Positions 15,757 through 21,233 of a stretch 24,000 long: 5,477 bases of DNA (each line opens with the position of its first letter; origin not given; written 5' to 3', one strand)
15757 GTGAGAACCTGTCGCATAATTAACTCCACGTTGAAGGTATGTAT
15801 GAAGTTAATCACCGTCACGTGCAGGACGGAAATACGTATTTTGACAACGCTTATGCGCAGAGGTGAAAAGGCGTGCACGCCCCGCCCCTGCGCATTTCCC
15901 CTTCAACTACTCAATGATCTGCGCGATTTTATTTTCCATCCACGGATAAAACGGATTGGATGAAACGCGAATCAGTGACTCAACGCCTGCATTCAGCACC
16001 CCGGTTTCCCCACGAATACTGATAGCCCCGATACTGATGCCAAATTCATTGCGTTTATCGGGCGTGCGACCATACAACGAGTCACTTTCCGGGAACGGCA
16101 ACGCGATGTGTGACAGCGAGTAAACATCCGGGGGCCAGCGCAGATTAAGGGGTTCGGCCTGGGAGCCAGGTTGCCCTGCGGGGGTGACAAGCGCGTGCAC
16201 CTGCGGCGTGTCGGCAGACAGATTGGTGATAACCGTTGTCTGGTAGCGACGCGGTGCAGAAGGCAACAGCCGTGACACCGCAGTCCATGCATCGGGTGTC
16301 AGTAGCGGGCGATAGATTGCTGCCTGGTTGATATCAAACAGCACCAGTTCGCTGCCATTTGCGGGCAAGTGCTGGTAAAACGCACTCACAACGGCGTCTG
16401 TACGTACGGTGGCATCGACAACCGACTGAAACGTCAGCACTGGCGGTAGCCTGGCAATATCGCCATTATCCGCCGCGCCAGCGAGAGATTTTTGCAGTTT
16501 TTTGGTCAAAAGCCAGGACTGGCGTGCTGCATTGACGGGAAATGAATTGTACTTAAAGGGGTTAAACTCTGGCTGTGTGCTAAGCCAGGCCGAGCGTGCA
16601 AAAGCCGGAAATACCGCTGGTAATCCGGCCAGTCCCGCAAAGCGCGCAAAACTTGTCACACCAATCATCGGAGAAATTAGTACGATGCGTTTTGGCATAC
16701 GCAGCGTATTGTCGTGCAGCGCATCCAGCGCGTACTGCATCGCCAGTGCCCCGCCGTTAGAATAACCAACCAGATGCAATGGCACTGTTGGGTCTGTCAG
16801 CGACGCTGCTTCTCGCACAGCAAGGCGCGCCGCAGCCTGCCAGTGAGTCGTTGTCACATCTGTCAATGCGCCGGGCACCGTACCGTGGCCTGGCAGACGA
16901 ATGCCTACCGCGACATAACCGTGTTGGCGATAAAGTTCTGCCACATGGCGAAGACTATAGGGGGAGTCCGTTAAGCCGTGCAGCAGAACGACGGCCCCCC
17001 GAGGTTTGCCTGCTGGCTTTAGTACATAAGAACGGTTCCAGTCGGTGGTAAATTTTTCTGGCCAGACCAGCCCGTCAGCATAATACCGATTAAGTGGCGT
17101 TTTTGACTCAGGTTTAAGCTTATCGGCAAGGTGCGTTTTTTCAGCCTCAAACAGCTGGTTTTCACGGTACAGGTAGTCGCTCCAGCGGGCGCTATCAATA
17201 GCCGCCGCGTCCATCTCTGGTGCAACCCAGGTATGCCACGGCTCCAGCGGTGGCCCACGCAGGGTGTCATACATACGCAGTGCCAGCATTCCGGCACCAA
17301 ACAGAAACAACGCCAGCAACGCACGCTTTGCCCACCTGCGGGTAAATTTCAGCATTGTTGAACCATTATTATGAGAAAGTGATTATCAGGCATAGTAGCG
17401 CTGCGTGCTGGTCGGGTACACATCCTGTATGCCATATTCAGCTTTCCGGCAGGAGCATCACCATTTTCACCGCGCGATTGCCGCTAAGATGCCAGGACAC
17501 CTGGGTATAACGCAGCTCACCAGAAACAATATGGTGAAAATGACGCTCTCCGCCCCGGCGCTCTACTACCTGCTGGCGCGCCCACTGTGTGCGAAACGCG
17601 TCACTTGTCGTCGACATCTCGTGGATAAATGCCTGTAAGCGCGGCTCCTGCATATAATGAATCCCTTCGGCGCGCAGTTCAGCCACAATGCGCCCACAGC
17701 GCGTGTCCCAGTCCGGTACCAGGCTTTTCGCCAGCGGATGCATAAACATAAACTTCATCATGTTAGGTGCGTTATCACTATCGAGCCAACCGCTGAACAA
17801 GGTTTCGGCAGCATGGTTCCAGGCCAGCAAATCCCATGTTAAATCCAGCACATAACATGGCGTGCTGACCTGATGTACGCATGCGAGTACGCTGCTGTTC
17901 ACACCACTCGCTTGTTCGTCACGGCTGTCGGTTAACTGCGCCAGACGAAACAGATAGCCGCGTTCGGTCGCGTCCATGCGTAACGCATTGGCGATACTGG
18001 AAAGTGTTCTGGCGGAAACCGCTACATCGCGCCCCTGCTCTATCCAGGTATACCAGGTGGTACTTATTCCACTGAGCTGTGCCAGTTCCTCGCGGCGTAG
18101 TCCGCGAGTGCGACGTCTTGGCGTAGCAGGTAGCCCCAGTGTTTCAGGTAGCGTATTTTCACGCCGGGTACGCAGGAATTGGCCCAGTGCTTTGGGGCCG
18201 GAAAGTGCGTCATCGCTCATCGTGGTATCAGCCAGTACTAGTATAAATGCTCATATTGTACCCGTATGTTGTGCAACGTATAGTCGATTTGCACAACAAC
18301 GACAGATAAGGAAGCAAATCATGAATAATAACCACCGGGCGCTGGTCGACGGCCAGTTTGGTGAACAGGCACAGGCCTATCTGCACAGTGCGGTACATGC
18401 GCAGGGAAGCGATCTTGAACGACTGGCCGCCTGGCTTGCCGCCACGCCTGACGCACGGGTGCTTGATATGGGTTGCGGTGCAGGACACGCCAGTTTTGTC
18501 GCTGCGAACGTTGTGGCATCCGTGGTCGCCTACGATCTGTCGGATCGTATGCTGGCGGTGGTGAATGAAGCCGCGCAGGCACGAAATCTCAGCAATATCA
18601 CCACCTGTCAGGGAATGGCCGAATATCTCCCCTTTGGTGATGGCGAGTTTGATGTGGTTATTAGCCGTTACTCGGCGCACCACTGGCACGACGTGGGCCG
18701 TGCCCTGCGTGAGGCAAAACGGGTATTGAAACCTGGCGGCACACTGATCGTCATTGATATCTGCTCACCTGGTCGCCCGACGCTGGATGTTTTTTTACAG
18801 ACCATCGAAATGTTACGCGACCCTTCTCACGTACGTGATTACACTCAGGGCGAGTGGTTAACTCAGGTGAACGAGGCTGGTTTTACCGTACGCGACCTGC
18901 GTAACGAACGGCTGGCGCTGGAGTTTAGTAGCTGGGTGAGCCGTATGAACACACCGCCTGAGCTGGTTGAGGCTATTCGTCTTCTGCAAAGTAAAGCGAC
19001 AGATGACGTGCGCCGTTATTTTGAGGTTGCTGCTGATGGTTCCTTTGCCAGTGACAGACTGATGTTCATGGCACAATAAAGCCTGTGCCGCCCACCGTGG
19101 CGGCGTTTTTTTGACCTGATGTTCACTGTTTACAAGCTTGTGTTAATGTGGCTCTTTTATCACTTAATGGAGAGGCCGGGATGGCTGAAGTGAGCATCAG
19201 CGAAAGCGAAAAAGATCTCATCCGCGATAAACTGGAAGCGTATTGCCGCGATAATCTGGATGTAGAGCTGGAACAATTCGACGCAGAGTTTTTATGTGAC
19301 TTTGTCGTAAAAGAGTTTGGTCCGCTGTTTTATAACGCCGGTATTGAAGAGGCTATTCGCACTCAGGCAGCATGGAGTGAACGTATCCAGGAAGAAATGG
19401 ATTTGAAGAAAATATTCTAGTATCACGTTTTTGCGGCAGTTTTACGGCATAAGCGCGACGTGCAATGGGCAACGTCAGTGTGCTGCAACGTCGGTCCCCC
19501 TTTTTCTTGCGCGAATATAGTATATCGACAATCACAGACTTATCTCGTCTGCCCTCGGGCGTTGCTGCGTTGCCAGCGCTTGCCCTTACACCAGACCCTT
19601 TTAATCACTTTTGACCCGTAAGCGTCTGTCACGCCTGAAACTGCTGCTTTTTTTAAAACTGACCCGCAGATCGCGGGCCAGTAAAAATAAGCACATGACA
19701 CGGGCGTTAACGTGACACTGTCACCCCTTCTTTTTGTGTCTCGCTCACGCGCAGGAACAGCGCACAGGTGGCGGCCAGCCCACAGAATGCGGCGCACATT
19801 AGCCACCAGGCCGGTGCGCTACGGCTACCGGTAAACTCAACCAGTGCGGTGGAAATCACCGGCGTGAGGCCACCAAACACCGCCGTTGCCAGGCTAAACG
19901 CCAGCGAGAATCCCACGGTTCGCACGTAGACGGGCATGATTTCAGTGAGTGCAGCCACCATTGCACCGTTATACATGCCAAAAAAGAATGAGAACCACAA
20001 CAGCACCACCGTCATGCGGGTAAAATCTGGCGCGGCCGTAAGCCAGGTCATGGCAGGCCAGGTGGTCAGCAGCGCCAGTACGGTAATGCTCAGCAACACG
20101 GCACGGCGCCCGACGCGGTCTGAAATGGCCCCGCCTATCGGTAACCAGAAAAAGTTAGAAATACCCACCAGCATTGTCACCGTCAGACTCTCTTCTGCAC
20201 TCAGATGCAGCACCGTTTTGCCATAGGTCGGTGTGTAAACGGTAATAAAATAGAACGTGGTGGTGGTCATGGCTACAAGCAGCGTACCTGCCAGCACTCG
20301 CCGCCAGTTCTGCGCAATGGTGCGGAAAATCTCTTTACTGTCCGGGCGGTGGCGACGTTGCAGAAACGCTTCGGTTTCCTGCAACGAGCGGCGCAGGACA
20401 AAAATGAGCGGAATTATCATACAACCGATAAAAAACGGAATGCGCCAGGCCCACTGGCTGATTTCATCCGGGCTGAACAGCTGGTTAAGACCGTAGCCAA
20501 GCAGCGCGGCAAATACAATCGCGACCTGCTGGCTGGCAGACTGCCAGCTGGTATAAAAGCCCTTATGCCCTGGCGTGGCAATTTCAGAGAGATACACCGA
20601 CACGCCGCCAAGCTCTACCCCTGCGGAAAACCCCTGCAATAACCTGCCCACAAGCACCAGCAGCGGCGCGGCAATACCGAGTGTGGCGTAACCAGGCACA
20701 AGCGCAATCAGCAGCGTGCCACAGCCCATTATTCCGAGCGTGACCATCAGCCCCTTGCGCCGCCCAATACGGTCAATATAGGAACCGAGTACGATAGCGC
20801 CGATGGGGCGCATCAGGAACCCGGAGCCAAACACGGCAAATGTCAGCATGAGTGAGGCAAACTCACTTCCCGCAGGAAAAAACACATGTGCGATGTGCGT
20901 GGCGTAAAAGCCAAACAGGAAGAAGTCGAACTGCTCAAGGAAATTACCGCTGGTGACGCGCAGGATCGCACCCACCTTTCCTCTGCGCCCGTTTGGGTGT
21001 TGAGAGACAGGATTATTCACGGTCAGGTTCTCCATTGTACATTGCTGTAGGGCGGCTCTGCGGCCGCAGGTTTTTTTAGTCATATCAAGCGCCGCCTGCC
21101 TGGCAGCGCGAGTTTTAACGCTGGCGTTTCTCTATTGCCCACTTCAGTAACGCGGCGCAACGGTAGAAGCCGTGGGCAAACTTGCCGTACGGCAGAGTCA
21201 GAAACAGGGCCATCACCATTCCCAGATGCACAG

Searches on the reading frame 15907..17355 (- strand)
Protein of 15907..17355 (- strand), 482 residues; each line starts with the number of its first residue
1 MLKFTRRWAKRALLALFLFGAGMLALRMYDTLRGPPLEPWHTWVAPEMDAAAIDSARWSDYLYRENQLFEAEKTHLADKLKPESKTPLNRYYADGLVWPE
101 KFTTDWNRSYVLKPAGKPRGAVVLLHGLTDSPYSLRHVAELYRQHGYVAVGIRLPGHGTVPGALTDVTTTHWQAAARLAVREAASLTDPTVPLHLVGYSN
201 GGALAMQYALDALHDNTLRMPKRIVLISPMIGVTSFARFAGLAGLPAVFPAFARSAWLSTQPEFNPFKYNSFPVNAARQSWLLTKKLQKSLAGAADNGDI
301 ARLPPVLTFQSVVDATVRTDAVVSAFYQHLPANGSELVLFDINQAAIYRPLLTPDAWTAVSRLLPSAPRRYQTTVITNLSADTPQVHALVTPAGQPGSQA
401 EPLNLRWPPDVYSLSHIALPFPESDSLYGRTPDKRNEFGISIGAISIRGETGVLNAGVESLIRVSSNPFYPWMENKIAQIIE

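Call 35: search_protein_families(library=pfam, proteins=[window:15907-17355:-], max_evalue=0.0001)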
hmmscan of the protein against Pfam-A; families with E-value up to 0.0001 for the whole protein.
window:15907-17355:- (482 aa): 3 families
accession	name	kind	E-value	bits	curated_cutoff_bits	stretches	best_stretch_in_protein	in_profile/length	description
PF12146.15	Hydrolase_4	-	6.6e-14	52.2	27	1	117-340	2-227/239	Serine aminopeptidase, S33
PF12697.13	Abhydrolase_6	-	8.2e-11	43.4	26.3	1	122-337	1-195/217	Alpha/beta hydrolase family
PF00561.26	Abhydrolase_1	-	1.5e-06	28.5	25.8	1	121-229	2-102/245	alpha/beta hydrolase fold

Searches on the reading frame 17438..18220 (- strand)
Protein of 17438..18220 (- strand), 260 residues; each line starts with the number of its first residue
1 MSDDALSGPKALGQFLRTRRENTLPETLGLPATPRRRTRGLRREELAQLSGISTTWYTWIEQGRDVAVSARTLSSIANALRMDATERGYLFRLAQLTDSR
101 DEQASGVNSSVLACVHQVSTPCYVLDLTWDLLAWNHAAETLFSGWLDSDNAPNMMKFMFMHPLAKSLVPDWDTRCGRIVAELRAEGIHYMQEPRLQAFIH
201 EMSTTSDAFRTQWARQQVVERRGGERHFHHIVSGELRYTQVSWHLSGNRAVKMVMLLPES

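Call 35: search_protein_families(library=pfam, proteins=[window:17438-18220:-], max_evalue=0.0001)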
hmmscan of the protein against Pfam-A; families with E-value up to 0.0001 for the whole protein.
window:17438-18220:- (260 aa): 2 families
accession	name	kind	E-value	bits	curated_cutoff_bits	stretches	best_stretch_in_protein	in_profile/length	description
PF17765.7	MLTR_LBD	-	9.7e-33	114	26.3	1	108-258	2-154/168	MmyB-like transcription regulator ligand binding domain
PF13560.12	HTH_31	-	1.5e-12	48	27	1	11-88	1-62/64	Helix-turn-helix domain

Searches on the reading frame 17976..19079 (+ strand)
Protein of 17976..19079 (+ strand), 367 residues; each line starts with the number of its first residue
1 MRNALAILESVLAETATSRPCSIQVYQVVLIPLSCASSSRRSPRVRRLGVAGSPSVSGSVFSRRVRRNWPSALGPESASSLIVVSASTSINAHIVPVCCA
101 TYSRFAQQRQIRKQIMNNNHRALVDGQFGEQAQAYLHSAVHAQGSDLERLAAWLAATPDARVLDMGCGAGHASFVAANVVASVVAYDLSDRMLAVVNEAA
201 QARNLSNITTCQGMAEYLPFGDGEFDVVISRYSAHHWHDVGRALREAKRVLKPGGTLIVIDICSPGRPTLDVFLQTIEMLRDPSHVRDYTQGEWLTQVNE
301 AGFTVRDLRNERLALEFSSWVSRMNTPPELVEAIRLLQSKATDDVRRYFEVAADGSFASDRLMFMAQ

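Call 86: search_protein_families(library=pfam, proteins=[window:17976-19079:+], max_evalue=0.001)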
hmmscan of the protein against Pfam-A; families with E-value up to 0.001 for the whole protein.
window:17976-19079:+ (367 aa): 12 families
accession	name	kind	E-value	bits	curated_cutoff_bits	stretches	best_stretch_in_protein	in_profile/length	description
PF08241.18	Methyltransf_11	-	6.6e-27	94.4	21.2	1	163-259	1-95/95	Methyltransferase domain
PF13847.12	Methyltransf_31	-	1.1e-23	84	27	1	158-274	3-119/145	Methyltransferase domain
PF13649.12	Methyltransf_25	-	1.8e-23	83.5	27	1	162-255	1-97/97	Methyltransferase domain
PF13489.12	Methyltransf_23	-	5.4e-19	68.9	27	1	146-306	12-162/164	Methyltransferase domain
PF01209.24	Ubie_methyltran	-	4.4e-17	62.7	20.1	1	157-272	46-164/233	ubiE/COQ5 methyltransferase family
PF08242.18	Methyltransf_12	-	8.9e-15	55.7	30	1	163-257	1-98/98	Methyltransferase domain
PF05175.20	MTS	-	1.5e-09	38.1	23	1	150-275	23-155/170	Methyltransferase small domain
PF05148.21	Methyltransf_8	-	2.7e-06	27.8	27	1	147-280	60-176/219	Hypothetical methyltransferase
PF02353.26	CMAS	-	2e-05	24.5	27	1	141-267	45-172/273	Mycolic acid cyclopropane synthetase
PF03848.20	TehB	-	3.2e-05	23.9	20.4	1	160-255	32-128/193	Tellurite resistance protein TehB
PF03141.22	Methyltransf_29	-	3.9e-05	22.9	23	1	160-258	119-216/506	Putative S-adenosyl-L-methionine-dependent methyltransferase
PF06325.19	PrmA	-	6.6e-05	23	22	1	157-259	160-258/296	Ribosomal protein L11 methyltransferase (PrmA)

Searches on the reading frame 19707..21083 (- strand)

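Call 35: search_protein_families(library=pfam, proteins=[window:19707-21083:-], max_evalue=0.0001)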
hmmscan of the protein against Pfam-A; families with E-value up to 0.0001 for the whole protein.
window:19707-21083:- (458 aa): 2 families
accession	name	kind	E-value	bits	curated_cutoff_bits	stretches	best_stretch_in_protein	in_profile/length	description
PF07690.21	MFS_1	-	3.3e-37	128.6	33.4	2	45-399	3-339/347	Major Facilitator Superfamily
PF00083.30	Sugar_tr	-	3.7e-34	118.8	22.3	2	44-248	6-206/452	Sugar (and other) transporter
